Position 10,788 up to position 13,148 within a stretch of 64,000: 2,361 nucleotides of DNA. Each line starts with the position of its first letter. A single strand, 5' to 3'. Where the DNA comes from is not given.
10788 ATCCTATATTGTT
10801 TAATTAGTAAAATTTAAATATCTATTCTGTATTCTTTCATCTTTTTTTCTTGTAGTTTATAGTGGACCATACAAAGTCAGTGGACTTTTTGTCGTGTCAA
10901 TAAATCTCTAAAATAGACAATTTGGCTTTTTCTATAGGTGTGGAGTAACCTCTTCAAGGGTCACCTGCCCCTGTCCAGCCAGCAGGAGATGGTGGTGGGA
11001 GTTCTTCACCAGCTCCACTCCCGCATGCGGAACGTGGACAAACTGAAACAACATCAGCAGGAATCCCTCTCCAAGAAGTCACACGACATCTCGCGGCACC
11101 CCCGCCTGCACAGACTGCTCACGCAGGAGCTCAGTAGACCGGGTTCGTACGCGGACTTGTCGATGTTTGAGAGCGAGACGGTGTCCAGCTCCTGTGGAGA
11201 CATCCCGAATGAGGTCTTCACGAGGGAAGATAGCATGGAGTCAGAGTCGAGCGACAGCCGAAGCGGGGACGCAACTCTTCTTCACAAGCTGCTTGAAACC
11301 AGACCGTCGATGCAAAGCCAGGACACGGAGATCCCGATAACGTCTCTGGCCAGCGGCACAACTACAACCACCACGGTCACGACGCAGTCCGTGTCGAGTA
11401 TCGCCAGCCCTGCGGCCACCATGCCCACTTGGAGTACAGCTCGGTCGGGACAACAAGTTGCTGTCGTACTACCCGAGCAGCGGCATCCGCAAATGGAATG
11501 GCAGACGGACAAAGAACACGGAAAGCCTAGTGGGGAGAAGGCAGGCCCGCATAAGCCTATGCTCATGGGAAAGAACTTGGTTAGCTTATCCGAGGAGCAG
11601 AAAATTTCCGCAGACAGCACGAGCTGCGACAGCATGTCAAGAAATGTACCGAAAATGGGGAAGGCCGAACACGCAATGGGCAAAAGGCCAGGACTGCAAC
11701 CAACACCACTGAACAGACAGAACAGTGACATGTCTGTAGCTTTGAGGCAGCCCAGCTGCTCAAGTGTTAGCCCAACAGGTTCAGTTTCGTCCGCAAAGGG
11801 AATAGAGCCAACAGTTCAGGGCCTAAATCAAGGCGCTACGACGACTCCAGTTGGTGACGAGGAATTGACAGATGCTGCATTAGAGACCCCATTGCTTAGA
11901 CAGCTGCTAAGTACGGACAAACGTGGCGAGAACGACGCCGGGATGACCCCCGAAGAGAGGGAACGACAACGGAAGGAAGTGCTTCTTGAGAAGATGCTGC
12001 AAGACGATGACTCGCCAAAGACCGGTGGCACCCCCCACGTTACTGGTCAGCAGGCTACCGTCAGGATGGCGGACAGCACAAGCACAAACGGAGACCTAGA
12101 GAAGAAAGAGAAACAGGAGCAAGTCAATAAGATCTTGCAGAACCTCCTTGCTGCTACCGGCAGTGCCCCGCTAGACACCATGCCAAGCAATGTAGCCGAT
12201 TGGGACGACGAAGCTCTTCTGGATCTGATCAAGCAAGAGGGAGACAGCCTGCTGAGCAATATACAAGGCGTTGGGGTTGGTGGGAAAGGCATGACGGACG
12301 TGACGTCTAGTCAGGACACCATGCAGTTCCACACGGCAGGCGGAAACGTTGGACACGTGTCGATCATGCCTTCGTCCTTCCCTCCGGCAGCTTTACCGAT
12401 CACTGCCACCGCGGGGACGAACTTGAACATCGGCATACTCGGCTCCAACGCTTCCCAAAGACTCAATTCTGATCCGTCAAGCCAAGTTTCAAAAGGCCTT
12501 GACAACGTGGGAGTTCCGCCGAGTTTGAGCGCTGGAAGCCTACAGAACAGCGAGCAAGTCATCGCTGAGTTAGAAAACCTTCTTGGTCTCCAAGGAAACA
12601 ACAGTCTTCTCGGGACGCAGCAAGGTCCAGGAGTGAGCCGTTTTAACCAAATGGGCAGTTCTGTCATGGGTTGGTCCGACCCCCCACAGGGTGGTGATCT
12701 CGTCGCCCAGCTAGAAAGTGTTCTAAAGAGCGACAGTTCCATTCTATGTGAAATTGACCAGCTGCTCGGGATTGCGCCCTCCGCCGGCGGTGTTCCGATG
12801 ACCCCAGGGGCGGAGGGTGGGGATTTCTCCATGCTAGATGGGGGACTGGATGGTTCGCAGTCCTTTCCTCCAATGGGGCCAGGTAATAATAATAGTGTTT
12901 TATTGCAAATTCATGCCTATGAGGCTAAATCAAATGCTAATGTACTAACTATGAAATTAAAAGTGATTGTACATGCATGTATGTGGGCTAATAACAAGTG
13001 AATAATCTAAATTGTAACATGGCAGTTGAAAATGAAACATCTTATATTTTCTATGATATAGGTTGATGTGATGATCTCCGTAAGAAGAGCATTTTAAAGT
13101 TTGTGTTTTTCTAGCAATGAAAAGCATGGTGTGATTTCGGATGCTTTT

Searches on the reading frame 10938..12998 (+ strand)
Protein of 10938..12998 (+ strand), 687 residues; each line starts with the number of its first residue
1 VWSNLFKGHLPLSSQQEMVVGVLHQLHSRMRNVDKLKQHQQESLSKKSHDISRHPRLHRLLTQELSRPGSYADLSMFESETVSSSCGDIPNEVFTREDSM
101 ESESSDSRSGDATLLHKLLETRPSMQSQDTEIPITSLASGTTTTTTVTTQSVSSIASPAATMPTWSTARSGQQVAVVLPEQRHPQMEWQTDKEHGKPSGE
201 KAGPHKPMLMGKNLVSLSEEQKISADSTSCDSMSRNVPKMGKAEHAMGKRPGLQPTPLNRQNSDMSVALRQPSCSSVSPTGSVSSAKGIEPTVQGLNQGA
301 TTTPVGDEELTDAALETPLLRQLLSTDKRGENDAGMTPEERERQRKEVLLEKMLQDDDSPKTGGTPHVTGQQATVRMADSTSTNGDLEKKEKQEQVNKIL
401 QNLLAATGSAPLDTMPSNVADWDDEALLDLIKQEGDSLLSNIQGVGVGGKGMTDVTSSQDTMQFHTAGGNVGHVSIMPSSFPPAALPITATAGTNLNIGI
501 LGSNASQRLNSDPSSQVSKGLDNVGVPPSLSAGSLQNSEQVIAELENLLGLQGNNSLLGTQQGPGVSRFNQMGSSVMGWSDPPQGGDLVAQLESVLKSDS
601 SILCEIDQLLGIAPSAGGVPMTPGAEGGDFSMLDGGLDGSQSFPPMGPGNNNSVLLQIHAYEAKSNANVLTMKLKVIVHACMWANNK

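Call 16: find_homologous_proteins(query=window:10938-12998:+, max_evalue=0.001)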
Query window:10938-12998:+: 8000 candidates shared short words with the query, none scored E <= 0.001.

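Call 53: search_protein_families(library=pfam, proteins=[window:10938-12998:+], max_evalue=0.01)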
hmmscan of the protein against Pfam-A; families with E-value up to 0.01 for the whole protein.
window:10938-12998:+ (687 aa): 1 family
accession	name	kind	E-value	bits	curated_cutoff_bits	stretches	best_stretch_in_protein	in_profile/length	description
PF08815.15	Nuc_rec_co-act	-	0.0053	17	27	0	588-612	9-34/49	Nuclear receptor coactivator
